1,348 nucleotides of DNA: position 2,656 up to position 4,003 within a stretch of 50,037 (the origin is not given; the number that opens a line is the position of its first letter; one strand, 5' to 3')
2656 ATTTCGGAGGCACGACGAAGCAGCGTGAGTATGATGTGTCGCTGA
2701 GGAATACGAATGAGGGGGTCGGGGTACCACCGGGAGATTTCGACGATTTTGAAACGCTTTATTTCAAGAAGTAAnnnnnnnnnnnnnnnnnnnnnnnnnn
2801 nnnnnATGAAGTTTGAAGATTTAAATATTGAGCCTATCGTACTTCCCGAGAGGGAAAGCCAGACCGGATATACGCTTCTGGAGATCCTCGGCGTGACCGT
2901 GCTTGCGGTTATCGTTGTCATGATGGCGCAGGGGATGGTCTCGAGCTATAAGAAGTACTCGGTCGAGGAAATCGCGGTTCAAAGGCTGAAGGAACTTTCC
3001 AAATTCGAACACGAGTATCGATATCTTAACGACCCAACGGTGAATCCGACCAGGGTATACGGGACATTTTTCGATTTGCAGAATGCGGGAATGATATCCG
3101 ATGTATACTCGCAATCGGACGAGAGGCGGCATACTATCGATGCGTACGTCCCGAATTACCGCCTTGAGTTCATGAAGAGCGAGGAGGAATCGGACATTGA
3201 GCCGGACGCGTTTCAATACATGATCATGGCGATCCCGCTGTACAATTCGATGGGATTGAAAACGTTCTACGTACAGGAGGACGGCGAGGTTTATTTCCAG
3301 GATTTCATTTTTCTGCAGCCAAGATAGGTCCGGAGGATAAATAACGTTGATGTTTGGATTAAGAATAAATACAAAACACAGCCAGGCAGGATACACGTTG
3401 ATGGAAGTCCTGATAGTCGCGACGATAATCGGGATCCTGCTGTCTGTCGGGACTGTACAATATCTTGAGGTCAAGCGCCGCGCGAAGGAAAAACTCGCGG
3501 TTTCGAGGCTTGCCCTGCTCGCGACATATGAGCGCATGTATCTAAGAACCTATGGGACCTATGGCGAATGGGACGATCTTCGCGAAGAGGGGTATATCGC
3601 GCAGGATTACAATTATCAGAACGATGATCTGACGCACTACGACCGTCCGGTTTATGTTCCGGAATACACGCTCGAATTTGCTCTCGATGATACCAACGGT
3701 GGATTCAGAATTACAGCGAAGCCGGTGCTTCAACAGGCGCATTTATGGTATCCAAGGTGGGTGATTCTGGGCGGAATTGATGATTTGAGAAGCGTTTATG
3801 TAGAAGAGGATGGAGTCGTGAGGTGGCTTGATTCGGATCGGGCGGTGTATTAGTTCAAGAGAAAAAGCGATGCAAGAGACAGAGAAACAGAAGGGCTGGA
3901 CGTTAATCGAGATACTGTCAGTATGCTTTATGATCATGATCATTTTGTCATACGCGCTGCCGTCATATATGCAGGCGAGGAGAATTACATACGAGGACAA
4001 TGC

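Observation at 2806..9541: Tandem array of 12 full-length, deeply diverged pilin paralogs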

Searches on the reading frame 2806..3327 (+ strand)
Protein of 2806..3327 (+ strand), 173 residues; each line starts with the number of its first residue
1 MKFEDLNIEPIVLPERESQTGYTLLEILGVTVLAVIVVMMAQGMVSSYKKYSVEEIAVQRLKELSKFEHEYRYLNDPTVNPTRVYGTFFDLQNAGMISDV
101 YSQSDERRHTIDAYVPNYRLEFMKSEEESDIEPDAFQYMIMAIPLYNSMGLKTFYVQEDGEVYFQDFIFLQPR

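Call 4: search_protein_families(library=pfam, proteins=[window:2806-3327:+], max_evalue=0.1)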
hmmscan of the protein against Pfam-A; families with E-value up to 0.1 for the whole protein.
window:2806-3327:+ (173 aa): 1 family
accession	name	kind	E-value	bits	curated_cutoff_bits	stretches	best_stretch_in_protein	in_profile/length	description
PF07963.17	N_methyl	-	0.02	14.9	21.2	1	19-41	4-26/27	Prokaryotic N-terminal methylation motif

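Call 6: search_protein_families(library=ncbifam, proteins=[window:2806-3327:+], max_evalue=0.1)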
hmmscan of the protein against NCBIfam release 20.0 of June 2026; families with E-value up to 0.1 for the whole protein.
window:2806-3327:+ (173 aa): 4 families
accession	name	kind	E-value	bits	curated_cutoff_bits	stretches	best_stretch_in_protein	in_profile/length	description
NF040982.1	ComGD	equivalog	0.0018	18.7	70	1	20-64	2-46/139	competence type IV pilus minor pilin ComGD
NF007800.0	PRK10506.1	equivalog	0.0056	16.5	158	1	17-67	6-53/163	prepilin peptidase-dependent protein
TIGR02599.1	TIGR02599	subfamily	0.024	13.9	256.5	1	21-85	1-67/361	Verru_Chthon cassette protein C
NF041002.1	pilin_ComGF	equivalog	0.036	14.3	80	1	19-55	1-36/139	competence type IV pilus minor pilin ComGF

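Call 10: find_homologous_proteins(query=A1, max_evalue=0.001)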
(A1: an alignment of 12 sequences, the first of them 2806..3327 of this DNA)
Query A1 (12 sequences) (173 aa, profile of the alignment): 131 proteins with E <= 0.001 among 2331 candidates; the best 120 are listed.
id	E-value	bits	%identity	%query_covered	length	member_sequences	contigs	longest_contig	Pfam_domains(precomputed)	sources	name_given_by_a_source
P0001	8.5e-41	158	100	100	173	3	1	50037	-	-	-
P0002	4.0e-37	146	80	100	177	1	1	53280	-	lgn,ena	-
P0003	3.7e-36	143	75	100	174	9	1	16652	-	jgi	jgi:hypothetical protein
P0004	1.6e-35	141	86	100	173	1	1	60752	-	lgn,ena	-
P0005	6.5e-35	139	78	100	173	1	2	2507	-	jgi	jgi:type II secretory pathway pseudopilin PulG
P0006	5.8e-34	136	28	88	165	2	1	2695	-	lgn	-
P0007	5.9e-34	136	67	92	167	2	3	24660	-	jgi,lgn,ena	-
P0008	1.3e-33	135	26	34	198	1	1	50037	-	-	-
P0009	3.5e-33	133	29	86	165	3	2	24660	-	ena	-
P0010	3.6e-33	133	31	83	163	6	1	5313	-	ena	-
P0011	4.0e-33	133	67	100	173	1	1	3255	-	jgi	jgi:hypothetical protein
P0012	1.0e-32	132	26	34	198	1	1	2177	-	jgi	jgi:prepilin-type N-terminal cleavage/methylation domain-containing protein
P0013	4.7e-32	129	64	98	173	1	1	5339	-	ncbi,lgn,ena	-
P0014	1.6e-31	128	59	92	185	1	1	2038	-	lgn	-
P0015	1.7e-31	128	60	97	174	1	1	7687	-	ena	-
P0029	6.6e-29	119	59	87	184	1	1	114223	-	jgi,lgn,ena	-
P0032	1.9e-28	118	57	88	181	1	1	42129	-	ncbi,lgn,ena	-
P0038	6.4e-27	113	49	93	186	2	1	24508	-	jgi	jgi:type II secretory pathway pseudopilin PulG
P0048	1.3e-24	105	52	87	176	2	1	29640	-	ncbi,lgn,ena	-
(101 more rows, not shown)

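Call 11: find_encoding_contigs(protein=P0004, flank=10000, max_places=3)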
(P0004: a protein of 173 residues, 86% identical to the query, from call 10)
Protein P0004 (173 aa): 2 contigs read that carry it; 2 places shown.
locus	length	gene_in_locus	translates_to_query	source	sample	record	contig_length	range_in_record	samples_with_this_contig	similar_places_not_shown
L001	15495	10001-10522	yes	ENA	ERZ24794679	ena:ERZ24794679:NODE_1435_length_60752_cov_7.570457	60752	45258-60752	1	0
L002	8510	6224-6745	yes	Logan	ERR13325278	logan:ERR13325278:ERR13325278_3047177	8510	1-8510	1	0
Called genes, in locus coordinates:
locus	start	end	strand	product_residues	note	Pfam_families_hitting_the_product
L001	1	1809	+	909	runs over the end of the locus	PF17148:DUF5117, PF16313:DUF4953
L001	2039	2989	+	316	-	PF01040:UbiA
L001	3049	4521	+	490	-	-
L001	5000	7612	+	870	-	-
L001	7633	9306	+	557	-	-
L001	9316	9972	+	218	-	-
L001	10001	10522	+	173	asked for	-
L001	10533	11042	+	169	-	PF07963:N_methyl (weak)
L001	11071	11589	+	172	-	-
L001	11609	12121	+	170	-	-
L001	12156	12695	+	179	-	-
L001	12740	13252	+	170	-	-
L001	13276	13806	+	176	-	PF07963:N_methyl (weak)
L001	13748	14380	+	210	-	PF07963:N_methyl (weak)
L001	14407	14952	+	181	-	PF07963:N_methyl (faint)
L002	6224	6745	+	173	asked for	-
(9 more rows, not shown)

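Call 12: find_encoding_contigs(protein=P0029, flank=10000, max_places=3)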
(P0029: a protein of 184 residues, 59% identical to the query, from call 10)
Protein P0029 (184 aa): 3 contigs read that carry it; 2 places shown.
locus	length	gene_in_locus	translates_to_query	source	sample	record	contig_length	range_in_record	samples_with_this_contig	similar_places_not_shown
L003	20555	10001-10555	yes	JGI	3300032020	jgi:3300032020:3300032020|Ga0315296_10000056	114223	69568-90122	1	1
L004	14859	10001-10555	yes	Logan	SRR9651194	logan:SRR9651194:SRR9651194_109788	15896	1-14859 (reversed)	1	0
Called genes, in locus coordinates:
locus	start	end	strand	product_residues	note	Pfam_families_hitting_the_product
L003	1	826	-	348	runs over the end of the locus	PF28475:DUF8413, PF01944:SpoIIM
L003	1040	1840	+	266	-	PF02985:HEAT (faint), PF13513:HEAT_EZ (faint), PF13646:HEAT_2 (faint), PF20168:PDS5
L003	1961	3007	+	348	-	PF01040:UbiA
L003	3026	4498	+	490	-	-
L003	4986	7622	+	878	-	-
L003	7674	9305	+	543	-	PF07963:N_methyl (faint)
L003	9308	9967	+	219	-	-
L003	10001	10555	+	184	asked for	-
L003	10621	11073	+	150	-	-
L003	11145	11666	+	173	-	-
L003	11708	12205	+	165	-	-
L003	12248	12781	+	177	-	PF07963:N_methyl (weak)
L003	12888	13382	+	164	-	-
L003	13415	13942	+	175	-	PF07963:N_methyl (weak)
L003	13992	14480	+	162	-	PF07963:N_methyl (weak)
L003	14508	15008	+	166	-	PF07963:N_methyl (weak)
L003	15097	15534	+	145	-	PF07963:N_methyl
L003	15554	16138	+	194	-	PF07963:N_methyl (weak)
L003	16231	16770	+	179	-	-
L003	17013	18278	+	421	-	PF11104:PilM_2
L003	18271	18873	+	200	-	-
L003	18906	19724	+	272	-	-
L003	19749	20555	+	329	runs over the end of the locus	-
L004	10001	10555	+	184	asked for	-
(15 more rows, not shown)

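Call 13: find_encoding_contigs(protein=P0032, flank=10000, max_places=3)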
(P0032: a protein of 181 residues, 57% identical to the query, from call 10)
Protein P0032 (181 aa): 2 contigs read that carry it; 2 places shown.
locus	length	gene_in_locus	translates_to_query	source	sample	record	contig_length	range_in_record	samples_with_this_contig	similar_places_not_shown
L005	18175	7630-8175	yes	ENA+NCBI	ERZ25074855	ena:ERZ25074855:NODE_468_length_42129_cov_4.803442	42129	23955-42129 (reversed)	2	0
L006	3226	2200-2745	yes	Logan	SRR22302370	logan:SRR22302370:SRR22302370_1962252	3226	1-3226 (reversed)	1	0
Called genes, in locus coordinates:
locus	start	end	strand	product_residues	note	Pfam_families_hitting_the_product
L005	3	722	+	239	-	?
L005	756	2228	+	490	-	-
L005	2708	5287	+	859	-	-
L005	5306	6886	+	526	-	-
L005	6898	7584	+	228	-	-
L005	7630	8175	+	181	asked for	-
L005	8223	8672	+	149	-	-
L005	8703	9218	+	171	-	-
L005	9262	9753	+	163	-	-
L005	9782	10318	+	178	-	PF07963:N_methyl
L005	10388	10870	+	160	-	-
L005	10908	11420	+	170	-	-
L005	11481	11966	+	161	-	PF07963:N_methyl (weak)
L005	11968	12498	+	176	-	PF07963:N_methyl (weak)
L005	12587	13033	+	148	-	PF07963:N_methyl (weak)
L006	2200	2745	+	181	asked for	-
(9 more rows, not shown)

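Call 16: find_related_loci(query=A2, collection=genome_contigs, flank=10000)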
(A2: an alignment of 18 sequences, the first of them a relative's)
Query A2 (173 aa) in genome_contigs; peptide patterns used: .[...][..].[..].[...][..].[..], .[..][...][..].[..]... (x = any residue, [..] = any of these).
39 stretches matched a pattern; 8 encode a relative of the query (tblastn E <= 1e-3); 8 distinct loci.
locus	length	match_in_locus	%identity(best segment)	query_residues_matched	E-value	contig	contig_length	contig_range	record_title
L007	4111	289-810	75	1-173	7e-91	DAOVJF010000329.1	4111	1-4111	MAG TPA_asm: Planctomycetota bacterium isolate CSMAG_1386 CSMAG_1386_k141_4639400_length_4111_cov_12.0000, whole genome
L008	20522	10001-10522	74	1-173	8e-89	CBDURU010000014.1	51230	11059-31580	MAG TPA_asm: uncultured bacterium isolate SRR21487743_binner23_Refined_23 genome assembly, contig: ERZ25748485.95, whole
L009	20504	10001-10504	65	6-173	4e-76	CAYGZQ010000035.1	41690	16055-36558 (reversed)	MAG TPA_asm: uncultured Planctomycetota bacterium isolate ERP119294_co1_436 genome assembly, contig: NODE_968_length_416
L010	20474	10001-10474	64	16-173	2e-72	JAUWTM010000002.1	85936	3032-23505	MAG: Planctomycetota bacterium isolate CSMAG_2580 CSMAG_2580_k127_5632330_length_85936_cov_26.0000, whole genome shotgun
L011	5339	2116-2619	64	1-170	5e-72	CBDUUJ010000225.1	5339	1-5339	MAG TPA_asm: uncultured bacterium isolate SRR22302362_concoct_119 genome assembly, contig: ERZ25746724.11071, whole geno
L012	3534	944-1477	57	3-173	2e-69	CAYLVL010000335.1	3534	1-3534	MAG TPA_asm: uncultured Planctomycetota bacterium isolate binchicken_co184_441 genome assembly, contig: NODE_59048_lengt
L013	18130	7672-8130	57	15-167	4e-62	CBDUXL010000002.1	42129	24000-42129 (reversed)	MAG TPA_asm: uncultured bacterium isolate SRR22302370_binner13_Refined_2 genome assembly, contig: ERZ25074855.468, whole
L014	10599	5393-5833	58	19-165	2e-60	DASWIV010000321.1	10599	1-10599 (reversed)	MAG TPA_asm: bacterium isolate SMAG_U2878 k141_1050713, whole genome shotgun sequence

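Call 21: search_solved_structures(query=A1, max_evalue=0.01, show_alignments=2)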
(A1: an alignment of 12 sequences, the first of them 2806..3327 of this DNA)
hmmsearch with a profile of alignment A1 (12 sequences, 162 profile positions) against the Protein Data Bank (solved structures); distinct sequences matched with E-value up to 0.01: 22.
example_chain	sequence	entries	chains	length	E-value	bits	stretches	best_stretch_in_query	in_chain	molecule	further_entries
9egp_A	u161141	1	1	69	5.6e-19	72.3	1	15-80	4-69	Geopilin domain 1 protein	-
7tgg_A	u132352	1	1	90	1.8e-16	64.1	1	6-79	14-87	Geopilin domain 1 protein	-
2m7g_A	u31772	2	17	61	2.3e-13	54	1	22-79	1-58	Geopilin domain 1 protein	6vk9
8tj2_C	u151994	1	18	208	3e-12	50.4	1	22-84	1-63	Type IV major pilin protein PilA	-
6xxd_A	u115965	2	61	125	1.2e-09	41.9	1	22-82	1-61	PilA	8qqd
5wda_A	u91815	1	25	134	4.6e-09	40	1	22-84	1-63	General secretion pathway protein G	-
9laa_A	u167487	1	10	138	6.6e-09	39.5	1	13-59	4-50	Type IV pilin protein PilA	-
8tum_e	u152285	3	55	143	1.4e-07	35.2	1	22-69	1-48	Type IV major pilin protein PilA | Pilin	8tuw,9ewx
5kua_A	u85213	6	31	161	1.4e-07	35.2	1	22-97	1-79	pilin | Neisseria meningitidis PilE variant SB-GATDH | Neisseria meningitidis PilE, SB-DATDH variant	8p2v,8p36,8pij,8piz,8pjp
2hi2_A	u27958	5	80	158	1.5e-07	35.1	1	22-85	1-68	Fimbrial protein | PilA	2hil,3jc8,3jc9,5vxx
8p3b_A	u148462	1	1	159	1.9e-07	34.8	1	22-96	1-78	Fimbrial protein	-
1ay2_A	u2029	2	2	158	1.9e-07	34.7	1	22-84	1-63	TYPE 4 PILIN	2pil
1oqw_A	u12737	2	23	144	3.3e-07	34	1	22-69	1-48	Fimbrial protein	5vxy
3sok_A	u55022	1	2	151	6e-06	29.9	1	22-54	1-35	Fimbrial protein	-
8tob_GA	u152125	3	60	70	1.5e-05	28.5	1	23-48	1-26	Fimbrial protein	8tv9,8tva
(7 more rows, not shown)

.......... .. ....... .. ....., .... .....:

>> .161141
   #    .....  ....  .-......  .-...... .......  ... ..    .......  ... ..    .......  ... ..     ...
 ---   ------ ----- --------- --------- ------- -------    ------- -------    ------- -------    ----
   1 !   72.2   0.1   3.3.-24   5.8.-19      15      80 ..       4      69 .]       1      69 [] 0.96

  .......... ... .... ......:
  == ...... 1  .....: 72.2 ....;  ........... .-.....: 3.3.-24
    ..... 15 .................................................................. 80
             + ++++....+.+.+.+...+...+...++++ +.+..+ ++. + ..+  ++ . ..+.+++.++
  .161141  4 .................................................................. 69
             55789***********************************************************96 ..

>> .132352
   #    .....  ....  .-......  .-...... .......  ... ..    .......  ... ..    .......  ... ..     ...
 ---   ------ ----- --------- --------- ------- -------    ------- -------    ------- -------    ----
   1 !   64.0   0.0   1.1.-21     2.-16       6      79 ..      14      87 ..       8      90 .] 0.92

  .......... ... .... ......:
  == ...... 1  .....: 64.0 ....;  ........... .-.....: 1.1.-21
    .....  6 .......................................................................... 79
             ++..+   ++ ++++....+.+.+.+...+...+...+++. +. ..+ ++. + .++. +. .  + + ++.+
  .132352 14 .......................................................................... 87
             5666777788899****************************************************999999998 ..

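Call 36: search_protein_families(library=pfam, proteins=[L003:4986-7622:+, L003:3026-4498:+], max_evalue=0.01)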
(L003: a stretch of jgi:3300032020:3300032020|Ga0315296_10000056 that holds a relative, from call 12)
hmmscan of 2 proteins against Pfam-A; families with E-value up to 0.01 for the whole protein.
L003:4986-7622:+ (878 aa): 0 families

L003:3026-4498:+ (490 aa): 0 families

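Call 51: find_encoding_contigs(protein=P0038, flank=10000, max_places=2)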
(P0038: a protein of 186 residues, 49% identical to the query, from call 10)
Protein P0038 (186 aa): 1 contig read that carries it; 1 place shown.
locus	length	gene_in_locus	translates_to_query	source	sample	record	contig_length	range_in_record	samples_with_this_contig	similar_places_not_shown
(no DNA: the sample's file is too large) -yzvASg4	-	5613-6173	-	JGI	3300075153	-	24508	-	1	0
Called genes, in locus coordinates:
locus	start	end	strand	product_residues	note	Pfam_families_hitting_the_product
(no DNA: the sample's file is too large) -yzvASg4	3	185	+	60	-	?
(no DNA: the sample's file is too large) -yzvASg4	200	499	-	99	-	-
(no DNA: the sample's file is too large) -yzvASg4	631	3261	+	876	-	-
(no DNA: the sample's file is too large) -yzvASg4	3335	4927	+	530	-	-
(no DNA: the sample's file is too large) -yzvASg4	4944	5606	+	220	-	-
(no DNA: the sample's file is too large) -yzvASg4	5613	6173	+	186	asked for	-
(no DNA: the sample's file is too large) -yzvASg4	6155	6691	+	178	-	PF07963:N_methyl (weak)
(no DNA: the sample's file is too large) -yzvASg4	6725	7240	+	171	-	PF07963:N_methyl (weak)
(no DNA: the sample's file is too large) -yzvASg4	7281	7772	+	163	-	-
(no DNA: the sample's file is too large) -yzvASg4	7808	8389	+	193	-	-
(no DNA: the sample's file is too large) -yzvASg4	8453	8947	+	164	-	PF07963:N_methyl (weak)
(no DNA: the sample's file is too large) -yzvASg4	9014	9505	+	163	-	PF07963:N_methyl (weak)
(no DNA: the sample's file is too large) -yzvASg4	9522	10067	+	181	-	PF07963:N_methyl (weak)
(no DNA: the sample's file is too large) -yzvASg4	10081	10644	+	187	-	-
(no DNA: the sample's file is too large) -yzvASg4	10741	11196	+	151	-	PF07963:N_methyl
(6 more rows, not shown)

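Call 52: find_encoding_contigs(protein=P0048, flank=10000, max_places=2)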
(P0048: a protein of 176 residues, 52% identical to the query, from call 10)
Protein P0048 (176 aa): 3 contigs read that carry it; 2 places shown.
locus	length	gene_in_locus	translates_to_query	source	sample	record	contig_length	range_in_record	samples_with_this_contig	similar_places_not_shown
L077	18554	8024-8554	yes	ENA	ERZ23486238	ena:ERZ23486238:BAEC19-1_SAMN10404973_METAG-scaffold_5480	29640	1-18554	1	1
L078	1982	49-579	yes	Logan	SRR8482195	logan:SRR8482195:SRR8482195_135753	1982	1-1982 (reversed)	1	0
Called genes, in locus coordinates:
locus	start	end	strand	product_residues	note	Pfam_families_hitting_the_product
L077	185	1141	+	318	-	PF01040:UbiA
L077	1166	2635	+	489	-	-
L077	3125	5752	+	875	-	-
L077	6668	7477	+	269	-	-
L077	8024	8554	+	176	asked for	-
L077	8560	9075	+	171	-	-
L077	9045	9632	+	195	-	-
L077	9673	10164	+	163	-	-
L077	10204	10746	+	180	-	PF07963:N_methyl (weak)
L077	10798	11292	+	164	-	-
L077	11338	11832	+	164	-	-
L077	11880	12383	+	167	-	PF07963:N_methyl (weak)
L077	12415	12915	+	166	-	PF07963:N_methyl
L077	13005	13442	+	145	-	PF07963:N_methyl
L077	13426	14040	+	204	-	-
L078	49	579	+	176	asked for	-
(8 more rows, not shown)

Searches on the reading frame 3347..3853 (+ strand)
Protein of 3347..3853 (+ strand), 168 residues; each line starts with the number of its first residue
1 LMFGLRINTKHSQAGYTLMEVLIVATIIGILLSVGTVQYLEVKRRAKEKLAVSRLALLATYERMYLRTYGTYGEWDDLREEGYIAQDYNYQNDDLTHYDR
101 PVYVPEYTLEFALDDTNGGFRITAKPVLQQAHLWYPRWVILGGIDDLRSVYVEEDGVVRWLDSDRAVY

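Call 4: search_protein_families(library=pfam, proteins=[window:3347-3853:+], max_evalue=0.1)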
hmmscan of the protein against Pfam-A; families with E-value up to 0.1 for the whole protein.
window:3347-3853:+ (168 aa): 1 family
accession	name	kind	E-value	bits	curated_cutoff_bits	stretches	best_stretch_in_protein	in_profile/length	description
PF07963.17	N_methyl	-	9.9e-07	28.5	21.2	1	11-34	2-25/27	Prokaryotic N-terminal methylation motif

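Call 6: search_protein_families(library=ncbifam, proteins=[window:3347-3853:+], max_evalue=0.1)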
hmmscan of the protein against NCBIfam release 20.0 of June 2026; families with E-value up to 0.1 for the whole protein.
window:3347-3853:+ (168 aa): 9 families
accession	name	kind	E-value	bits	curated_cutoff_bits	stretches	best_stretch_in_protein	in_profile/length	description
TIGR02532.1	IV_pilin_GFxxxE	domain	5.1e-06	26.1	16.3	1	13-35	1-23/24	prepilin-type N-terminal cleavage/methylation domain-containing protein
TIGR01710.1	typeII_sec_gspG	equivalog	5.7e-06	26.4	88.85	1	15-66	2-53/134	type II secretion system major pseudopilin GspG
NF041775.1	typeIV_PilA_Myxo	equivalog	3.4e-05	23.9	400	1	13-72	10-69/214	type IV pilin protein PilA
NF007800.0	PRK10506.1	equivalog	5.3e-05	23.1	158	1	10-49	5-44/163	prepilin peptidase-dependent protein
TIGR01708.2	typeII_sec_gspH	equivalog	7.2e-05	22.8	80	1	13-50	1-40/169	type II secretion system minor pseudopilin GspH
NF040999.1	pilin_ComGC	equivalog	0.00065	19.8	75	1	14-90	2-77/84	competence type IV pilus major pilin ComGC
NF007862.0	PRK10574.1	equivalog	0.0018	18.4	138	1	12-45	3-36/145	prepilin peptidase-dependent pilin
NF040982.1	ComGD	equivalog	0.0025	18.2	70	1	14-56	2-44/139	competence type IV pilus minor pilin ComGD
TIGR01711.1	gspJ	equivalog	0.085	12.7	64.85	0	14-48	1-34/192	type II secretion system minor pseudopilin GspJ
